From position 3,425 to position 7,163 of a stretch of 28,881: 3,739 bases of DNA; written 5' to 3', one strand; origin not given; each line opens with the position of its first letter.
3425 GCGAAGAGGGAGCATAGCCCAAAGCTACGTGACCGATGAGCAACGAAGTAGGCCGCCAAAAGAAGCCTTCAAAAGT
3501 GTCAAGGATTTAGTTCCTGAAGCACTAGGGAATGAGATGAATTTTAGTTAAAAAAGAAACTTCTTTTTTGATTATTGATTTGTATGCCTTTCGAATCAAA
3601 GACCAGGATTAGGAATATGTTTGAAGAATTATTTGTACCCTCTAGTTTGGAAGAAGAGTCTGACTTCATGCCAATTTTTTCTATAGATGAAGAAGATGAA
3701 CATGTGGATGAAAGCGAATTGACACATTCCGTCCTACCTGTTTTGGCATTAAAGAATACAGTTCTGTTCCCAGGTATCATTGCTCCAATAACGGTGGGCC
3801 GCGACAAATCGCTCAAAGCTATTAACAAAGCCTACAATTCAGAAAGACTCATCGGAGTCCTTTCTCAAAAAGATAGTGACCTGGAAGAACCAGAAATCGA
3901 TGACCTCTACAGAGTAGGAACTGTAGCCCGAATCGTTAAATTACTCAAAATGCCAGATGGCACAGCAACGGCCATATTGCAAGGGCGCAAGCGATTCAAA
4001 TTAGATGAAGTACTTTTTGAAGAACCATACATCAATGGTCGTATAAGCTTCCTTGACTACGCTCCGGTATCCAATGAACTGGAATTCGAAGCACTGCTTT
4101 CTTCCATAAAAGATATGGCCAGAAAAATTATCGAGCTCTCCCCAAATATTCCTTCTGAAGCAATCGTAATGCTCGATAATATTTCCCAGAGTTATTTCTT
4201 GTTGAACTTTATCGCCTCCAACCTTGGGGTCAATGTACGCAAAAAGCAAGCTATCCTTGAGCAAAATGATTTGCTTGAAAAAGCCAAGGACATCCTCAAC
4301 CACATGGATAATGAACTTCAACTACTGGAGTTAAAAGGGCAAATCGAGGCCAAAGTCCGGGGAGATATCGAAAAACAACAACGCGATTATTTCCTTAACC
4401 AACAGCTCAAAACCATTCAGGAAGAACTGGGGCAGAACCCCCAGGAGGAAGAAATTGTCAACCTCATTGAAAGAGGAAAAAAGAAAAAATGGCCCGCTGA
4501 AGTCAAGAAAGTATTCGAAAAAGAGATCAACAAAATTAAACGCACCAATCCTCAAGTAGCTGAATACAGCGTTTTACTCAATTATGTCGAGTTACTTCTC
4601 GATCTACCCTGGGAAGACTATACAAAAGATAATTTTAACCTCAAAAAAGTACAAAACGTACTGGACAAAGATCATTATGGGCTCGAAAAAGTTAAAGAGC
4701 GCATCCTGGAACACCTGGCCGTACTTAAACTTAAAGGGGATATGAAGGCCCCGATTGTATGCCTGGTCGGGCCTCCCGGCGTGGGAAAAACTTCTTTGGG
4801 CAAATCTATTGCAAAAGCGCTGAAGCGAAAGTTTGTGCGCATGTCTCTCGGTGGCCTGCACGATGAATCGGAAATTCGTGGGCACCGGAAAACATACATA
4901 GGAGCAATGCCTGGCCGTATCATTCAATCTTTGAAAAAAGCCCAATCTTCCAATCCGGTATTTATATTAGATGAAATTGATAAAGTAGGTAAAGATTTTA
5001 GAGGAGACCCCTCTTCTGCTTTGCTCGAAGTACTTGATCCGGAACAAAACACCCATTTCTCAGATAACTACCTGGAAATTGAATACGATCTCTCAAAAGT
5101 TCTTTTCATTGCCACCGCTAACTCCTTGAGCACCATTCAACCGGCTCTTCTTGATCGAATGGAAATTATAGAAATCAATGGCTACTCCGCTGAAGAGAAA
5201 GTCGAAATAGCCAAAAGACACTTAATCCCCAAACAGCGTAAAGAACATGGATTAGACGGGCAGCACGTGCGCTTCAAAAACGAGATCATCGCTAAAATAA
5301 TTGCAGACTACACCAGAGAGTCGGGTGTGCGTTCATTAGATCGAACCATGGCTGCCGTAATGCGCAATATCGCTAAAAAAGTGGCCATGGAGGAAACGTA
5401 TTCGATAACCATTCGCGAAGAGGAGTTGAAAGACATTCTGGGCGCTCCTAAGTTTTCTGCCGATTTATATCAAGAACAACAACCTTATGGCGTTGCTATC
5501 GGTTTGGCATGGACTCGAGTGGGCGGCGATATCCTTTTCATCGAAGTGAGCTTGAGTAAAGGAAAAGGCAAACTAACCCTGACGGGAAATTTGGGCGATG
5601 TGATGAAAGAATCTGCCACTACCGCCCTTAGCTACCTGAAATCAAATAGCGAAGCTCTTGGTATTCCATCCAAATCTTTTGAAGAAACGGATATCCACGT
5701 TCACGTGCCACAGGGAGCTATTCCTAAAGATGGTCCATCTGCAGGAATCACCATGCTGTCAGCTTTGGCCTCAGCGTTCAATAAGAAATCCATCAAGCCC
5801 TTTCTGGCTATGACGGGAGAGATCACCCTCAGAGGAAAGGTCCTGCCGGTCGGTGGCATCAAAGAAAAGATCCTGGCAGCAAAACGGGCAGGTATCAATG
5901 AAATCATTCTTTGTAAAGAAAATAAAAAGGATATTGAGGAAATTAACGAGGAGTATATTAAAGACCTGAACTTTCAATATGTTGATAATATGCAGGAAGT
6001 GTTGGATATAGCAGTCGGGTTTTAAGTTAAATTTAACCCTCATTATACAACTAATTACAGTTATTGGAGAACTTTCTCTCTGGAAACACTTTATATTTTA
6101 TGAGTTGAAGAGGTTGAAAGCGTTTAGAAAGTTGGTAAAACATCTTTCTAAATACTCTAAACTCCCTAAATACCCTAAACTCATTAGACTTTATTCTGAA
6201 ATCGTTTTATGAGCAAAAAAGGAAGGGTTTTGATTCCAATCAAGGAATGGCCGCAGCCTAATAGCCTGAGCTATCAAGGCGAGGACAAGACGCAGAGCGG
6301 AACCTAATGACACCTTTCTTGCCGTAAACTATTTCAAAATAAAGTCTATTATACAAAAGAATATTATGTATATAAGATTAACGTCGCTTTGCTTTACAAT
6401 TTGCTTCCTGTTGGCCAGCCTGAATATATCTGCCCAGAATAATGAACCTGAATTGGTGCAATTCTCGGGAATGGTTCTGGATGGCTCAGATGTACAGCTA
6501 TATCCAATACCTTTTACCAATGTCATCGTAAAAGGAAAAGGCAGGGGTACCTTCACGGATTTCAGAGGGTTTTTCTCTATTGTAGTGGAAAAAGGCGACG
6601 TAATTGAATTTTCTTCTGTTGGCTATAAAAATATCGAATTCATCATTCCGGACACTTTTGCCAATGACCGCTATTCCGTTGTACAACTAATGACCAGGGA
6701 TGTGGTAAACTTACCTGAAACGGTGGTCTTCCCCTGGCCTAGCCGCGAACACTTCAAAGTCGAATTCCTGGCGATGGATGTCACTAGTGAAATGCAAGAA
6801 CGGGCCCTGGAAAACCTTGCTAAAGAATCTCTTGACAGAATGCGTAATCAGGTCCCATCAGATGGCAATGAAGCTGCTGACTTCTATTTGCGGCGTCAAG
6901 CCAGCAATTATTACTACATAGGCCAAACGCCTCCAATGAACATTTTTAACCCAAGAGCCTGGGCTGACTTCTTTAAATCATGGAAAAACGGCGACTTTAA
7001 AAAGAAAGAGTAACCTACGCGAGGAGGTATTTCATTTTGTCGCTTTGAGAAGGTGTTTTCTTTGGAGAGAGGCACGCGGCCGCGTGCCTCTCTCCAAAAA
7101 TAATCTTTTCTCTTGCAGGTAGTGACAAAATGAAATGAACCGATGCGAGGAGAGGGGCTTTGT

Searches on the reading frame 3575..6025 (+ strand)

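Call 14: search_protein_families(library=pfam, proteins=[window:3575-6025:+])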
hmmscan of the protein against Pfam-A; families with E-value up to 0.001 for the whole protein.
window:3575-6025:+ (816 aa): 11 families
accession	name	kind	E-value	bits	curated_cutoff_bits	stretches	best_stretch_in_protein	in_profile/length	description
PF05362.19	Lon_C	-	2.8e-83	279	21.1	1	613-814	2-203/205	Lon protease (S16) C-terminal proteolytic domain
PF02190.22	LON_substr_bdg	-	4.3e-48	164.3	28.7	1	53-245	1-199/200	ATP-dependent protease La (LON) substrate-binding domain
PF00004.35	AAA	-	3.7e-28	99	21.2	1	395-533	1-127/131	ATPase family associated with various cellular activities (AAA)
PF22667.2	Lon_lid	-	3e-18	65.7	27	1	556-608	1-54/57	Lon protease AAA+ ATPase lid domain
PF07728.20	AAA_5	-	3.7e-11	43.6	22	1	395-529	2-139/139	AAA domain (dynein-related subfamily)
PF13541.12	ChlI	-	2e-07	31.3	27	1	656-783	1-121/121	Subunit ChlI of Mg-chelatase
PF07724.20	AAA_2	-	4.2e-06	27.3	27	1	396-520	7-128/166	AAA domain (Cdc48 subfamily)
PF13401.12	AAA_22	-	1.2e-05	26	27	1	392-476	5-97/130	AAA domain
PF08298.17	AAA_PrkA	-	2.5e-05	23.9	25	1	359-419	53-112/358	PrkA AAA domain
PF13173.12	AAA_14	-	3.6e-05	24.2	27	1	393-541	3-127/129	AAA domain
PF13191.12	AAA_16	-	7.6e-05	23.7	32.6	1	390-456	23-85/167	AAA ATPase domain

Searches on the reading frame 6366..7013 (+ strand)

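Call 14: search_protein_families(library=pfam, proteins=[window:6366-7013:+])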
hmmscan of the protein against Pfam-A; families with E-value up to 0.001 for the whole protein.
window:6366-7013:+ (215 aa): 1 family
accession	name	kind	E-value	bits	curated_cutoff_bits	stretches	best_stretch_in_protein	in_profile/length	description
PF13715.12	CarbopepD_reg_2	-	1.4e-10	41.4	32.2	1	34-121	2-88/88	CarboxypepD_reg-like domain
